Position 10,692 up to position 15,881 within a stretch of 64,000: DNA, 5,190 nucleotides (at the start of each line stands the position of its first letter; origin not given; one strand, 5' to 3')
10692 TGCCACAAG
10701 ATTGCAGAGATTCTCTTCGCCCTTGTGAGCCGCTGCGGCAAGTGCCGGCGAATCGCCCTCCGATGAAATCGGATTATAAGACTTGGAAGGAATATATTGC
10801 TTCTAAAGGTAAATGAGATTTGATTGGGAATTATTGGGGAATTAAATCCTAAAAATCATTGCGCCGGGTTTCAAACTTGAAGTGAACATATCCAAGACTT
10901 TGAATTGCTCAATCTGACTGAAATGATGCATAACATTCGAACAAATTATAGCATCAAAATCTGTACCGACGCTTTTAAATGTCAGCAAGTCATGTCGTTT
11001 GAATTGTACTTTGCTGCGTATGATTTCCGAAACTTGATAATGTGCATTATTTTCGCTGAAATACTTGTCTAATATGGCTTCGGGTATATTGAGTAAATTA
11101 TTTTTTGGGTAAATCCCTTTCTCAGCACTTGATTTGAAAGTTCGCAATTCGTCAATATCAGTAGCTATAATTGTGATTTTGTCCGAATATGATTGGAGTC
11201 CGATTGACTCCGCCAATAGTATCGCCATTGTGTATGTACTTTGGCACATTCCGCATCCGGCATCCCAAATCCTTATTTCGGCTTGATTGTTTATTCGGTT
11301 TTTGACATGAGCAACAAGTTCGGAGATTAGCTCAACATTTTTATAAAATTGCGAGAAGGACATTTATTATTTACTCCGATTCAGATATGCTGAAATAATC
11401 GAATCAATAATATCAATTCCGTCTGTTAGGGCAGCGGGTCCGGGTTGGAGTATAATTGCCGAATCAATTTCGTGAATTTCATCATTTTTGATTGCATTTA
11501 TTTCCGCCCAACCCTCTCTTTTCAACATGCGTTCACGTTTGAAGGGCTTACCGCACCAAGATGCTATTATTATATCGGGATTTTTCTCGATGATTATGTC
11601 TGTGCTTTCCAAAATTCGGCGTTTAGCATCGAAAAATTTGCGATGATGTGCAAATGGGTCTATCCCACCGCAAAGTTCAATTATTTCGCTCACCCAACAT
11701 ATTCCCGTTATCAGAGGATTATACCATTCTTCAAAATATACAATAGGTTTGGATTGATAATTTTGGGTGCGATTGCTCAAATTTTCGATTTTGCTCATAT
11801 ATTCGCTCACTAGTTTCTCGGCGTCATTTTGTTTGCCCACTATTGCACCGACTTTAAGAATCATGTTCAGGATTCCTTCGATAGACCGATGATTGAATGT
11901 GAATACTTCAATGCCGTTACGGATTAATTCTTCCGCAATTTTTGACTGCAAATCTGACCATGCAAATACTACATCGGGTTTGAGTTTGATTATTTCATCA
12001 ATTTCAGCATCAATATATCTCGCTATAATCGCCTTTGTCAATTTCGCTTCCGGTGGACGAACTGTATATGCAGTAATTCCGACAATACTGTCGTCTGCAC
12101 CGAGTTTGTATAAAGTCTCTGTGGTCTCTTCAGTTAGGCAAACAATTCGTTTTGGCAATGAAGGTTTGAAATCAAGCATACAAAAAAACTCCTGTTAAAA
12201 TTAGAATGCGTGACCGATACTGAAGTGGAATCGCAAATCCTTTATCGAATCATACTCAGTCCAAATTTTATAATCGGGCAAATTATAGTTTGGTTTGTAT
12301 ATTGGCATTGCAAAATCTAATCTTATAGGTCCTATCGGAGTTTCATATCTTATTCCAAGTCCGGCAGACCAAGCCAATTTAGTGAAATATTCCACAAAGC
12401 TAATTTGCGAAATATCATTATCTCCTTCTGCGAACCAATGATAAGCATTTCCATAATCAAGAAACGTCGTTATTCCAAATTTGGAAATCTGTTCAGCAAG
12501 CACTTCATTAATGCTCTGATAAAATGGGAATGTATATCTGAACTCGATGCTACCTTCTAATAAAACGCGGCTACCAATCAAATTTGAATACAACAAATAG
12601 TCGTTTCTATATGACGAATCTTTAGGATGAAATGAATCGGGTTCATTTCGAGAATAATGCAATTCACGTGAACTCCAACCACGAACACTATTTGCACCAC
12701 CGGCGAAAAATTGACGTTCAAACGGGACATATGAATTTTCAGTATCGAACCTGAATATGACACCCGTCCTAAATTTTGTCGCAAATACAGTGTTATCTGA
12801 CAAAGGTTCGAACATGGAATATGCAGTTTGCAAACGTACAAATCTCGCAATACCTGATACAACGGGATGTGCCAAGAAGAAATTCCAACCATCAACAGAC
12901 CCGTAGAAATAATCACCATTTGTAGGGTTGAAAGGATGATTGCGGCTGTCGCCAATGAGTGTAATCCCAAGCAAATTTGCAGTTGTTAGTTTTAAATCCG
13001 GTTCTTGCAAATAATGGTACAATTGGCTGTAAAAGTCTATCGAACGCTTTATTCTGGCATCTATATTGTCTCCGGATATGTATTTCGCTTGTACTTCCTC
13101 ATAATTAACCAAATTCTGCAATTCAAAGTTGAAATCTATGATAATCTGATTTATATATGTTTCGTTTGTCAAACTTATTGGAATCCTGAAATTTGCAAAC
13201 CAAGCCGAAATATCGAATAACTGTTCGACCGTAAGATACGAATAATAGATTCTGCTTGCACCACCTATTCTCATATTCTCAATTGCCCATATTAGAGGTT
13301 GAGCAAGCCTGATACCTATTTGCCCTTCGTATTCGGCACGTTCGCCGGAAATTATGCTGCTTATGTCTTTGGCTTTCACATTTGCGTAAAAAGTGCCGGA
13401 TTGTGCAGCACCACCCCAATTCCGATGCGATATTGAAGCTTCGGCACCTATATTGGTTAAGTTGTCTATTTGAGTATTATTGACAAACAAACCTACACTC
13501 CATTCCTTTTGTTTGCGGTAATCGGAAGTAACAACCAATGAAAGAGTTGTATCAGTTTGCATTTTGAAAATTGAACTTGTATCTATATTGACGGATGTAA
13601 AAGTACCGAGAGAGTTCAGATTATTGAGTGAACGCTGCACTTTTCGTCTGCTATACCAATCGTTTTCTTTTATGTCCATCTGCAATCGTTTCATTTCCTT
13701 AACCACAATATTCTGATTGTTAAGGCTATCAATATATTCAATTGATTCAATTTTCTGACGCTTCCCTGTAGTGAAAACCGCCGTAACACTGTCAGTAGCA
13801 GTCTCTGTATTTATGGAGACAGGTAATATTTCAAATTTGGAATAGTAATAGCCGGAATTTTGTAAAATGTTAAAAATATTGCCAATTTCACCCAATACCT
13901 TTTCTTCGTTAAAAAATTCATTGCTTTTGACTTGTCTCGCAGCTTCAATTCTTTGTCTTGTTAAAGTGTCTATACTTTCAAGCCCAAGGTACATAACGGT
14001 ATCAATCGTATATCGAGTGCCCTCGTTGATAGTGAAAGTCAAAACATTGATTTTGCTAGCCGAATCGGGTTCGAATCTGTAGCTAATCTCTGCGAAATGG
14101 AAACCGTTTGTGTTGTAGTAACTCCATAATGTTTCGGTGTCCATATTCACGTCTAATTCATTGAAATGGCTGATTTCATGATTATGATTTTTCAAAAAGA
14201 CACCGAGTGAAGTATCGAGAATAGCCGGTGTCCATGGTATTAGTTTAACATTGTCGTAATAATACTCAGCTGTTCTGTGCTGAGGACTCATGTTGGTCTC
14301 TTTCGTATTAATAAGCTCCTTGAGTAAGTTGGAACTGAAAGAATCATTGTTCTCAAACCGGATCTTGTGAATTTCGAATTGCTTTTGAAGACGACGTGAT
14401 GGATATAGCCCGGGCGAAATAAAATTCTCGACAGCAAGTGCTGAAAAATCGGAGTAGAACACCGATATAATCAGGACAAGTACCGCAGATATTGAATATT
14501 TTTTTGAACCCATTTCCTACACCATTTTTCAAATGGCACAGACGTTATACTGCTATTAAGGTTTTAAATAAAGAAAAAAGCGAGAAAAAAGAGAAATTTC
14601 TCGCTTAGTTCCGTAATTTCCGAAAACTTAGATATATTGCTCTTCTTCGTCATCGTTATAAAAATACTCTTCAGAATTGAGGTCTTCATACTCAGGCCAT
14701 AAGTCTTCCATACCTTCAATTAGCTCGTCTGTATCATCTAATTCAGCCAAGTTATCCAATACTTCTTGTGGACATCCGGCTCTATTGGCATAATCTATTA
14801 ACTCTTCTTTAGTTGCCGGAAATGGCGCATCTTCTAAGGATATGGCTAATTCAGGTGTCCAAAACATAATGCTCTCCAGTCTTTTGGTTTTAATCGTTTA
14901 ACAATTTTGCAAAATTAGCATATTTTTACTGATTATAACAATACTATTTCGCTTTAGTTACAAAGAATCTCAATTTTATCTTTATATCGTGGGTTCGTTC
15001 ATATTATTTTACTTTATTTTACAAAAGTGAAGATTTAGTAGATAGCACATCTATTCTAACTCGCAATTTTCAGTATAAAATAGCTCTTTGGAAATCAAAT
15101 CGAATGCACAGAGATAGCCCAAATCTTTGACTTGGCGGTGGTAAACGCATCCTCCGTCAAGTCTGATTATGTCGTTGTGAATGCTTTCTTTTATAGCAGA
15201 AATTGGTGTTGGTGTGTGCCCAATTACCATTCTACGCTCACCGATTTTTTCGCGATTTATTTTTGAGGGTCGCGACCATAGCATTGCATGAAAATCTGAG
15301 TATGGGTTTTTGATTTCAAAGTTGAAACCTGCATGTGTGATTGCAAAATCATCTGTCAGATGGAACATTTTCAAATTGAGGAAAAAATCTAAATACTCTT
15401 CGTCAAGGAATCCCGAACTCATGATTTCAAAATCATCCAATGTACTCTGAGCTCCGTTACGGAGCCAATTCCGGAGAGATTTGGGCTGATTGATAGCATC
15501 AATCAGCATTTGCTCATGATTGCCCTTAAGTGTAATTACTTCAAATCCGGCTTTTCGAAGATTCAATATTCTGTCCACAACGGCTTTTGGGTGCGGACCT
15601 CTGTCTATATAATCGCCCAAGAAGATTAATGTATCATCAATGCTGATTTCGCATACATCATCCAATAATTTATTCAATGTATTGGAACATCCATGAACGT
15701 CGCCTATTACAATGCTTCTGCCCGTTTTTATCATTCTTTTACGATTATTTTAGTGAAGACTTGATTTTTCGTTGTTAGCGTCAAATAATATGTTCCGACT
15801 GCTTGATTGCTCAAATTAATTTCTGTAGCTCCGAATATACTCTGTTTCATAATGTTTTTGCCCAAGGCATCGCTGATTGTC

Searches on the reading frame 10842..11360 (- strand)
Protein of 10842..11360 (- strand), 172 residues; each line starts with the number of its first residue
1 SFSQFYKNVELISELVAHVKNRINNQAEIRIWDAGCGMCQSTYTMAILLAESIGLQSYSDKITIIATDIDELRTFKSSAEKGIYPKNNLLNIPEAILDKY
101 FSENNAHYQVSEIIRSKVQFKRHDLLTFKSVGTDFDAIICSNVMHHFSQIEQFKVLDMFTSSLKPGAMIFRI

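Call 49: search_protein_families(library=pfam, proteins=[window:10842-11360:-], max_evalue=0.00001)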
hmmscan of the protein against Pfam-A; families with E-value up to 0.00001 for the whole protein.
window:10842-11360:- (172 aa): 3 families
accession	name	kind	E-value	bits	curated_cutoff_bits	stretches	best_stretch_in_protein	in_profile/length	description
PF01739.24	CheR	-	2.7e-37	128.6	27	1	3-170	3-172/195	CheR methyltransferase, SAM binding domain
PF13649.12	Methyltransf_25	-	2.9e-06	28.3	27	0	117-166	47-96/97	Methyltransferase domain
PF08242.18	Methyltransf_12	-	3.8e-06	28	30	0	116-169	49-98/98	Methyltransferase domain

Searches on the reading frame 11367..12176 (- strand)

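Call 49: search_protein_families(library=pfam, proteins=[window:11367-12176:-], max_evalue=0.00001)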
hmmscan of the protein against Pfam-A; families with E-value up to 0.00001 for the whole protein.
window:11367-12176:- (269 aa): 1 family
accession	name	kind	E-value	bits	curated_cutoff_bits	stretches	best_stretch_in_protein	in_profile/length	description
PF01497.23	Peripla_BP_2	-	1.3e-41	143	27.5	1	11-239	1-233/235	Periplasmic binding protein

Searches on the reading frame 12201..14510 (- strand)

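Call 49: search_protein_families(library=pfam, proteins=[window:12201-14510:-], max_evalue=0.00001)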
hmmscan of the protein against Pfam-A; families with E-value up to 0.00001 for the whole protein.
window:12201-14510:- (769 aa): 2 families
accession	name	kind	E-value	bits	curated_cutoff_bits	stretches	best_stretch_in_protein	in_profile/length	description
PF01103.29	Omp85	-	5.7e-37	128.4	24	1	308-769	12-325/325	Omp85 superfamily domain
PF07244.20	POTRA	-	3.8e-15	56.8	21.3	0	46-164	2-79/79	Surface antigen variable number repeat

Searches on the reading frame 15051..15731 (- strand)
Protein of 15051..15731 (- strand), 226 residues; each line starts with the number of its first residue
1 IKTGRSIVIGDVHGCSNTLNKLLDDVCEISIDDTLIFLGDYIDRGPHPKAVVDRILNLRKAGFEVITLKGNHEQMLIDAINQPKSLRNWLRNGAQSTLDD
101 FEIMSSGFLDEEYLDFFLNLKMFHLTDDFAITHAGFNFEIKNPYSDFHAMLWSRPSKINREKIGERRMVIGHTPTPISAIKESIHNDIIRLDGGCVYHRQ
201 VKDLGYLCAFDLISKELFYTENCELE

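Call 50: search_protein_families(library=pfam, proteins=[window:15051-15731:-], max_evalue=0.00001)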
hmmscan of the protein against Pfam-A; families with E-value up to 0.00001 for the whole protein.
window:15051-15731:- (226 aa): 1 family
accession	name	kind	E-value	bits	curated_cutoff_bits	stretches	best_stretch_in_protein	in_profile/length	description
PF00149.33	Metallophos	-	2.2e-16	61.3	21.5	1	7-178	4-160/191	Calcineurin-like phosphoesterase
